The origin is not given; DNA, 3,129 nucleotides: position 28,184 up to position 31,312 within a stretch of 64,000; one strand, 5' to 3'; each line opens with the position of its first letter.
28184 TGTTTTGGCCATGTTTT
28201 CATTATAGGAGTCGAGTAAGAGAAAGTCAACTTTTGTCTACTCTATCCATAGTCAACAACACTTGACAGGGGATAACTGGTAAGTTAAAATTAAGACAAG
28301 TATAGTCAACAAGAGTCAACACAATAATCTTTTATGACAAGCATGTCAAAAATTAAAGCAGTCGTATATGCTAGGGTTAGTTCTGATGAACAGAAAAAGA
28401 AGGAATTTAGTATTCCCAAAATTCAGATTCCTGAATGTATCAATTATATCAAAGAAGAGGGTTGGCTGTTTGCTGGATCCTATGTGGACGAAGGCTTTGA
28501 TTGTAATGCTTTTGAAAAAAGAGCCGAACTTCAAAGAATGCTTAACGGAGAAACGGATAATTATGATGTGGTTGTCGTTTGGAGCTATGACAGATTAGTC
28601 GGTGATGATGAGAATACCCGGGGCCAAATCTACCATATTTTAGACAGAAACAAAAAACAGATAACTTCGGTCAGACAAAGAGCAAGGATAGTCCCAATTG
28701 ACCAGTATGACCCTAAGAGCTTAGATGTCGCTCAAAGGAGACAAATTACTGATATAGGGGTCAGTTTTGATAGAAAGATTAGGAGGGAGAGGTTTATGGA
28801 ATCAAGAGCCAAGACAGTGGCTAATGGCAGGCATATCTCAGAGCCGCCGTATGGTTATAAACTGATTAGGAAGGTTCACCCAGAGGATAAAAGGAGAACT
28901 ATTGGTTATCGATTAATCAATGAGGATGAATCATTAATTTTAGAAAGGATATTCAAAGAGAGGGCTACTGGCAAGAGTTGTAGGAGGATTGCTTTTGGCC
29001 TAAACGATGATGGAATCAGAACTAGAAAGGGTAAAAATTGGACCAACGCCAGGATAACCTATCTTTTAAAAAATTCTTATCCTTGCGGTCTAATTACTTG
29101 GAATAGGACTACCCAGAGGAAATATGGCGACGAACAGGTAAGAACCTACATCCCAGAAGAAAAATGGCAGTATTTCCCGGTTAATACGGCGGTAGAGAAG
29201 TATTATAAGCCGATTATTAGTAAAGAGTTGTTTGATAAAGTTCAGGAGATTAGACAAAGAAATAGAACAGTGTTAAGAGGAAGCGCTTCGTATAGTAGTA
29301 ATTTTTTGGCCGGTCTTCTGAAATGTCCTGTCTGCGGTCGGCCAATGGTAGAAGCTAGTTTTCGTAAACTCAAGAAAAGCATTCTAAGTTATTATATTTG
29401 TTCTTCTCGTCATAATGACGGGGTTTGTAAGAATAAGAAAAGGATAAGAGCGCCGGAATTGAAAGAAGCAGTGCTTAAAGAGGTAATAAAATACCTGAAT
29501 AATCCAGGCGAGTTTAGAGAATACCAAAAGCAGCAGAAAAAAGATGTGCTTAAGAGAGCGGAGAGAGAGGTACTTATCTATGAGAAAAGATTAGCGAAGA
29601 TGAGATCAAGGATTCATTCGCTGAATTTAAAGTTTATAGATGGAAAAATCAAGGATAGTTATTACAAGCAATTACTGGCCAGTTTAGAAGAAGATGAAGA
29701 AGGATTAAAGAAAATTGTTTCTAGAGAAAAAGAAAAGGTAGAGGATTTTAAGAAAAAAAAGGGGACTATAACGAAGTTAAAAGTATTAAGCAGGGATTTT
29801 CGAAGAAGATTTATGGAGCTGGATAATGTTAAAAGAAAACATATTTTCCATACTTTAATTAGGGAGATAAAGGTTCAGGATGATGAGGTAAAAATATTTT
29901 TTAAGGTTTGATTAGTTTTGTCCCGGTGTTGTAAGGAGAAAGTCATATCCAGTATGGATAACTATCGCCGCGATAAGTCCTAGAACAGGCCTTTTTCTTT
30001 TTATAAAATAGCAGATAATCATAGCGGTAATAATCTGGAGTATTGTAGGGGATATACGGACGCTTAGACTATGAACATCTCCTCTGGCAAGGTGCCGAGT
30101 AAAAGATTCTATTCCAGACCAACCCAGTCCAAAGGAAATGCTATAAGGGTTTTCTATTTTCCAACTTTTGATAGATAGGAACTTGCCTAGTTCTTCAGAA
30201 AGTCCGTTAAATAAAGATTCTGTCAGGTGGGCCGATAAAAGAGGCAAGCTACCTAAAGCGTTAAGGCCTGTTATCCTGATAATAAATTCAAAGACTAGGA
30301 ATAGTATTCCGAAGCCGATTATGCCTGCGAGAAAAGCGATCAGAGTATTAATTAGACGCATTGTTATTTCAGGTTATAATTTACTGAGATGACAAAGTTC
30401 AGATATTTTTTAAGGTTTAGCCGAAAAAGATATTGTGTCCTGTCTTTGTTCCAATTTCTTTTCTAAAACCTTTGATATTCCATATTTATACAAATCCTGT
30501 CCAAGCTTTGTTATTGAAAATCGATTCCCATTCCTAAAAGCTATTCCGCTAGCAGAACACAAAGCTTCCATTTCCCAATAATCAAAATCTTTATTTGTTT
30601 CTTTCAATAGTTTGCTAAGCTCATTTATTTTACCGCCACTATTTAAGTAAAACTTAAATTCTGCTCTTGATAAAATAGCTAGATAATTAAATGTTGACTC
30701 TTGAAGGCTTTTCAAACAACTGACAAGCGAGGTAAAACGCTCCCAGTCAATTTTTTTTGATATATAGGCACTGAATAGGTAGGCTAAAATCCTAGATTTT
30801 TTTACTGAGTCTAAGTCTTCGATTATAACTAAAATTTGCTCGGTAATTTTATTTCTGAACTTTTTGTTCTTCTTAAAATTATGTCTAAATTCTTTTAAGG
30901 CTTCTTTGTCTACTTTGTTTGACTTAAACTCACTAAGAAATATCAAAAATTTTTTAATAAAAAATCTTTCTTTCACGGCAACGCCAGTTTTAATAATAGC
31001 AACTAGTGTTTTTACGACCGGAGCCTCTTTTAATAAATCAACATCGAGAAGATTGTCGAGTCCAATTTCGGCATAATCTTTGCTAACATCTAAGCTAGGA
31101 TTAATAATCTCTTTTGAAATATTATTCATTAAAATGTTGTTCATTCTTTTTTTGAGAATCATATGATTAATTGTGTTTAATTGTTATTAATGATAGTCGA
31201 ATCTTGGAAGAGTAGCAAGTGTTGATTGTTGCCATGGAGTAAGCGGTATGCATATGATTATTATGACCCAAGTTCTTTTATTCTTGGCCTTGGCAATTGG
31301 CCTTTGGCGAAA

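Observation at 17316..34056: A 13.4-kb serine-recombinase element sits precisely inside the comEC reading frame, a possible excision-dependent competence switch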

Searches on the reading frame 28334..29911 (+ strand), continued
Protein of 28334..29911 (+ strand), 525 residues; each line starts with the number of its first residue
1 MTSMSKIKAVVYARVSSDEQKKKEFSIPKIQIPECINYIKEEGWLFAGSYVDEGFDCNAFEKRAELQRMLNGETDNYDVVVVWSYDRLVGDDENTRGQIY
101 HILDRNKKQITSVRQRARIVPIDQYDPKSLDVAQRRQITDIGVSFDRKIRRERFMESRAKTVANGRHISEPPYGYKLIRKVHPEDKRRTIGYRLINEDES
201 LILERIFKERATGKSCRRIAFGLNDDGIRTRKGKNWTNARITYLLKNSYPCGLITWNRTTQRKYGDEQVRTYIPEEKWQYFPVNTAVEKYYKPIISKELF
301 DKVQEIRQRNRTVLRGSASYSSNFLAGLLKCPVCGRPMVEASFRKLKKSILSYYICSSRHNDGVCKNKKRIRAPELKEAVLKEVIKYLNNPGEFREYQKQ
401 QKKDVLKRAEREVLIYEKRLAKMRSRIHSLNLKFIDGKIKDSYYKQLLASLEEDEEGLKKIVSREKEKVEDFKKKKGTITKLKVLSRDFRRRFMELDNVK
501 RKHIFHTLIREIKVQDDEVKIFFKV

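Call 49: find_encoding_contigs(protein=P0126, flank=10000, max_places=2)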
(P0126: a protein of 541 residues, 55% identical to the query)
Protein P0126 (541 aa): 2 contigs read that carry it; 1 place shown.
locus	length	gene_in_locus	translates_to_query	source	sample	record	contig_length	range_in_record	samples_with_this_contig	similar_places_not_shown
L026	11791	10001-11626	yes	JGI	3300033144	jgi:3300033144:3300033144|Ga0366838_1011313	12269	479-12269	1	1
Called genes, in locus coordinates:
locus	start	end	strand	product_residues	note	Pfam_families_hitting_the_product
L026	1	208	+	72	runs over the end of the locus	PF01809:YidD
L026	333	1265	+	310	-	-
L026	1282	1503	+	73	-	-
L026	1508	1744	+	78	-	-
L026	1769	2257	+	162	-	-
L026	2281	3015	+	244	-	-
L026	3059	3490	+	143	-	-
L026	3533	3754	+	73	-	-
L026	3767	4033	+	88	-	-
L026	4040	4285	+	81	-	-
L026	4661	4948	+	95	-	PF08281:Sigma70_r4_2, PF04545:Sigma70_r4 (weak)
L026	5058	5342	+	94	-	PF04026:SpoVG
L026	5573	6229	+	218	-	PF04492:Phage_rep_O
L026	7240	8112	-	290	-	-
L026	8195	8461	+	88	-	-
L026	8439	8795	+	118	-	-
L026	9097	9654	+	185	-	PF00239:Resolvase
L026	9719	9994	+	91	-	-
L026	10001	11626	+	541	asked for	PF00239:Resolvase, PF07508:Recombinase, PF13408:Zn_ribbon_recom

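Call 67: find_related_loci(query=A1, collection=viral_contigs, flank=10000)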
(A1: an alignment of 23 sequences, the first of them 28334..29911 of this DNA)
Query A1 (525 aa) in viral_contigs; peptide patterns used: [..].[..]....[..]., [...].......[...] (x = any residue, [..] = any of these).
12 stretches matched a pattern, but none encodes a relative of the query by tblastn (E <= 1e-3).

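Call 72: search_protein_families(library=pfam, proteins=[L012:328-1647:+, L012:2224-2976:+, L012:2966-3835:+, L012:4892-5464:-, L012:5759-6196:-, L012:7461-8027:+, L012:10085-11032:+, L012:11214-12254:+, L012:12291-13037:+], max_evalue=0.001)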
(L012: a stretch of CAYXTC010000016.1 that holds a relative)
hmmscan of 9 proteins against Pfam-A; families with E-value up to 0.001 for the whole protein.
L012:328-1647:+ (439 aa): 0 families

L012:2224-2976:+ (250 aa): 0 families

L012:2966-3835:+ (289 aa): 3 families
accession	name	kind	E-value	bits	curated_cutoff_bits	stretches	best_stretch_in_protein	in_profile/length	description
PF03796.21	DnaB_C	-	4.1e-25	89.1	27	2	143-271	120-248/255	DnaB-like helicase C terminal domain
PF06745.19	ATPase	-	4.2e-06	26.7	26.6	1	58-119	4-67/231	KaiC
PF13481.12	AAA_25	-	8.2e-06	26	27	1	51-206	11-192/195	AAA domain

L012:4892-5464:- (190 aa): 0 families

L012:5759-6196:- (145 aa): 0 families

L012:7461-8027:+ (188 aa): 1 family
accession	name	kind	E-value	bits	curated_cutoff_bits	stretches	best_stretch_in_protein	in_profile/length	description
PF00239.26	Resolvase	-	2.6e-34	118.9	23.3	1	4-150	1-144/145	Resolvase, N terminal domain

L012:10085-11032:+ (315 aa): 0 families

L012:11214-12254:+ (346 aa): 1 family
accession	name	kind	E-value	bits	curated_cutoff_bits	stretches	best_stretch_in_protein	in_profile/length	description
PF07589.16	PEP-CTERM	-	1.2e-06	28.8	20.7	1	324-345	2-24/24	PEP-CTERM motif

L012:12291-13037:+ (248 aa): 1 family
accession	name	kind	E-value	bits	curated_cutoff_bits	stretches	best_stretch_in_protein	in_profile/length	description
PF03772.21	Competence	-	2.3e-42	145.7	23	1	5-235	28-264/270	Competence protein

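Call 80: search_solved_structures(query=window:28334-29911:+, max_evalue=0.001, show_alignments=1)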
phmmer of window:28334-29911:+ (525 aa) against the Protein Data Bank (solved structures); distinct sequences matched with E-value up to 0.001: 2.
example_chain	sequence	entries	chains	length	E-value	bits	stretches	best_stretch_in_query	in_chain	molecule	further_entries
3bvp_A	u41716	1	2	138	7e-09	38.1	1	8-114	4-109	TP901-1 Integrase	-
3g13_A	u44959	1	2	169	0.0005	22.1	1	3-105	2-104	Putative conjugative transposon recombinase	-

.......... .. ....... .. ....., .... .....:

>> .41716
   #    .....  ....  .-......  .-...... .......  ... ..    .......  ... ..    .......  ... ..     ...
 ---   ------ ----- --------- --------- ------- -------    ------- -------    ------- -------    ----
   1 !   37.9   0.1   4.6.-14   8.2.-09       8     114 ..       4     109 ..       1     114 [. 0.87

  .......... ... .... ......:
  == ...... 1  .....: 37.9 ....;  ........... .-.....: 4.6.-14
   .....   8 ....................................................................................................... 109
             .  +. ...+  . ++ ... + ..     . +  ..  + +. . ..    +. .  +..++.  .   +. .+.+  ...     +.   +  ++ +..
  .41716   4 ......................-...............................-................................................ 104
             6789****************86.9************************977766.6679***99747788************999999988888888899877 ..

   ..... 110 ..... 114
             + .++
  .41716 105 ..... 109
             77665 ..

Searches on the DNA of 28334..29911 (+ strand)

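Call 60: search_rna_families(sources=[L003, L012, L014, L017, L018, L023, L024, L026, L013], threshold=gathering)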
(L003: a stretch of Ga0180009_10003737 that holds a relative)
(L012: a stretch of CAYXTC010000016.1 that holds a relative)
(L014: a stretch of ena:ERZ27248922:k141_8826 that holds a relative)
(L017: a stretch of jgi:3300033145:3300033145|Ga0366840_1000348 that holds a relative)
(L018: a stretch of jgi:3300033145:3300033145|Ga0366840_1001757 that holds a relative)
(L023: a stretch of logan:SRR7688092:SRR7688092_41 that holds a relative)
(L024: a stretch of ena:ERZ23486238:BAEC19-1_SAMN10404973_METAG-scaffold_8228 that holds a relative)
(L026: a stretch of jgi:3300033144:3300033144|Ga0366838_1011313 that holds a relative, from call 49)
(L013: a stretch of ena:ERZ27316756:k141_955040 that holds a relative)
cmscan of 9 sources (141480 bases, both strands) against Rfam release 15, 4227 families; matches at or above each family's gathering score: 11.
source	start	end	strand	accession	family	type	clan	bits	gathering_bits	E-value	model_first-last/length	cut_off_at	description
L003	7164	7278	-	RF03000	LOOT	Gene; sRNA;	-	87.2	46.4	8.6e-15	1-121/121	no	LOOT RNA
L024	6436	6557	-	RF03000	LOOT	Gene; sRNA;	-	85.5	46.4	2.1e-14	1-121/121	no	LOOT RNA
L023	6875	6994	-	RF03000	LOOT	Gene; sRNA;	-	75.3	46.4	5.2e-12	1-121/121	no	LOOT RNA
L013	7632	7703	+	RF00005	tRNA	Gene; tRNA;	CL00001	67.2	29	4e-12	1-71/71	no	tRNA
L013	7466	7539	+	RF00005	tRNA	Gene; tRNA;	CL00001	65.2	29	1.4e-11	1-71/71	no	tRNA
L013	7553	7624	+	RF00005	tRNA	Gene; tRNA;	CL00001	63.7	29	3.7e-11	1-71/71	no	tRNA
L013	8388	8459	-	RF00005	tRNA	Gene; tRNA;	CL00001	62.7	29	7.2e-11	1-71/71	no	tRNA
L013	8299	8380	-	RF00005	tRNA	Gene; tRNA;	CL00001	62.4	29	8.6e-11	1-71/71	no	tRNA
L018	14268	14341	+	RF00005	tRNA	Gene; tRNA;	CL00001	61.5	29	1.5e-10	1-71/71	no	tRNA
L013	7382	7453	+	RF00005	tRNA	Gene; tRNA;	CL00001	57.8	29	1.6e-09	1-71/71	no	tRNA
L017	3707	3782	-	RF00005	tRNA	Gene; tRNA;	CL00001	30.9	29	0.04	1-71/71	no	tRNA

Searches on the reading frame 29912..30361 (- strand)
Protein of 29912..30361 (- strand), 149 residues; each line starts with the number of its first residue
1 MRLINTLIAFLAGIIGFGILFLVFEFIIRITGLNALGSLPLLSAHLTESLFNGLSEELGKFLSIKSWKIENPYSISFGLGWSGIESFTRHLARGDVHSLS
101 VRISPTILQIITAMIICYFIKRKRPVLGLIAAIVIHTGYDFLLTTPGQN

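Call 8: search_protein_families(library=pfam, proteins=[window:29912-30361:-], max_evalue=0.01)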
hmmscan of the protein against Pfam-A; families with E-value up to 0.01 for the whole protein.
window:29912-30361:- (149 aa): 2 families
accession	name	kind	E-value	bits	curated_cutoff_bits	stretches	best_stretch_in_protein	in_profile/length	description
PF10086.14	YhfC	-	0.0022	18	24.2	0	50-86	69-108/222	YhfC intramembrane metalloprotease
PF13367.11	PrsW-protease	-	0.0059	16.6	23.5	0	122-145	153-176/196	PrsW family intramembrane metalloprotease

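Call 9: search_protein_families(library=phrogs, proteins=[window:29912-30361:-], max_evalue=0.01)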
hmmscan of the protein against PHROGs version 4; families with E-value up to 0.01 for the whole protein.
window:29912-30361:- (149 aa): 0 families

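Call 10: search_protein_families(library=padloc, proteins=[window:29912-30361:-], max_evalue=0.01)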
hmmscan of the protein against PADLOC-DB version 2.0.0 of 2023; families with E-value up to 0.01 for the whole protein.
window:29912-30361:- (149 aa): 0 families

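Call 52: search_protein_families(library=ncbifam, proteins=[window:29912-30361:-], max_evalue=0.01)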
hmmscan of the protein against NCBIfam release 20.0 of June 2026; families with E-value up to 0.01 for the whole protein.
window:29912-30361:- (149 aa): 0 families

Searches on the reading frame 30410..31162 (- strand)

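Call 8: search_protein_families(library=pfam, proteins=[window:30410-31162:-], max_evalue=0.01)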
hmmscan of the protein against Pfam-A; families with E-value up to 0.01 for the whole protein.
window:30410-31162:- (250 aa): 0 families

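Call 9: search_protein_families(library=phrogs, proteins=[window:30410-31162:-], max_evalue=0.01)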
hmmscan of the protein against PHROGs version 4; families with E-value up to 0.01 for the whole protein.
window:30410-31162:- (250 aa): 1 family
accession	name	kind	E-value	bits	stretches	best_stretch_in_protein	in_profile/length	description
phrog_13862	-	DNA, RNA and nucleotide metabolism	0.0093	17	0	55-120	24-90/112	endonuclease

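Call 10: search_protein_families(library=padloc, proteins=[window:30410-31162:-], max_evalue=0.01)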
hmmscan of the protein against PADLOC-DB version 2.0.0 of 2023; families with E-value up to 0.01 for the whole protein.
window:30410-31162:- (250 aa): 1 family
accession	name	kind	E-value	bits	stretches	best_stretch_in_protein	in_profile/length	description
PDLC02765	SspB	-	0.0062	14.6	1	69-154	106-192/292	SspB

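Call 52: search_protein_families(library=ncbifam, proteins=[window:30410-31162:-], max_evalue=0.01)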
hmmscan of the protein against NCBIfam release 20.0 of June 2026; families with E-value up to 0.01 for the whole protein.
window:30410-31162:- (250 aa): 0 families
